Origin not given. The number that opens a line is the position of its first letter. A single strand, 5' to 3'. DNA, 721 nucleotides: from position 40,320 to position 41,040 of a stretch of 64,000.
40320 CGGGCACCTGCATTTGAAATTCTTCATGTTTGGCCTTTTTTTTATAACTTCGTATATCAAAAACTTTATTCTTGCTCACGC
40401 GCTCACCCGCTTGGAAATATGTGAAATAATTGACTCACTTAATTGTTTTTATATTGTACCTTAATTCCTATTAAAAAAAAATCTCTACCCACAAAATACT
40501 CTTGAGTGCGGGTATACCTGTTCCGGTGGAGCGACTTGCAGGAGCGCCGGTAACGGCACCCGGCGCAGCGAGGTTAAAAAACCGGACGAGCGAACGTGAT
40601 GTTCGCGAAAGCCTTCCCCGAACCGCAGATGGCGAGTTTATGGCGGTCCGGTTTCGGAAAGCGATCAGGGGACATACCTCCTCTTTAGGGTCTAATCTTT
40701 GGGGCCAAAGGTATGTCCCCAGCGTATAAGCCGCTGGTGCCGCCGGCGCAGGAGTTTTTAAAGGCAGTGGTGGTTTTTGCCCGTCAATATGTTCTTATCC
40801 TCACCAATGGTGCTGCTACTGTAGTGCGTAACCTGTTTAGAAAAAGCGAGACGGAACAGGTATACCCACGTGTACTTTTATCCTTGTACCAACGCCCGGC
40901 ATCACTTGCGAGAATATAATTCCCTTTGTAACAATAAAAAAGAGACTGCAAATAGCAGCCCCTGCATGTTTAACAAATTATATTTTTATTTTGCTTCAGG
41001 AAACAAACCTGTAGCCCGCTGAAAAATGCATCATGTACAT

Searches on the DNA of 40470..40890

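Call 49: search_rna_families(source=window, start=40470, end=40890, threshold=evalue, max_evalue=10, show_alignments=1)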
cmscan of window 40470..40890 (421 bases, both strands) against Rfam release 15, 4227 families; matches with E-value up to 10: 4.
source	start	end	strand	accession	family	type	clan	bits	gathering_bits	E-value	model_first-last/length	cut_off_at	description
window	40584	40649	+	RF01731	TwoAYGGAY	Cis-reg;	CL00106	20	43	1.5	46-112/168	no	TwoAYGGAY RNA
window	40520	40581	+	RF02930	aspS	Cis-reg;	-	16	42.5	3.9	1-79/79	no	aspS RNA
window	40761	40802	-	RF00221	SNORD43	Gene; snRNA; snoRNA; CD-box;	CL00059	13.7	45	6.4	1-64/64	no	Small nucleolar RNA SNORD43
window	40778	40809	-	RF00287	SNORD44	Gene; snRNA; snoRNA; CD-box;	CL00060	12.5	40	8.9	1-61/61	no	Small nucleolar RNA SNORD44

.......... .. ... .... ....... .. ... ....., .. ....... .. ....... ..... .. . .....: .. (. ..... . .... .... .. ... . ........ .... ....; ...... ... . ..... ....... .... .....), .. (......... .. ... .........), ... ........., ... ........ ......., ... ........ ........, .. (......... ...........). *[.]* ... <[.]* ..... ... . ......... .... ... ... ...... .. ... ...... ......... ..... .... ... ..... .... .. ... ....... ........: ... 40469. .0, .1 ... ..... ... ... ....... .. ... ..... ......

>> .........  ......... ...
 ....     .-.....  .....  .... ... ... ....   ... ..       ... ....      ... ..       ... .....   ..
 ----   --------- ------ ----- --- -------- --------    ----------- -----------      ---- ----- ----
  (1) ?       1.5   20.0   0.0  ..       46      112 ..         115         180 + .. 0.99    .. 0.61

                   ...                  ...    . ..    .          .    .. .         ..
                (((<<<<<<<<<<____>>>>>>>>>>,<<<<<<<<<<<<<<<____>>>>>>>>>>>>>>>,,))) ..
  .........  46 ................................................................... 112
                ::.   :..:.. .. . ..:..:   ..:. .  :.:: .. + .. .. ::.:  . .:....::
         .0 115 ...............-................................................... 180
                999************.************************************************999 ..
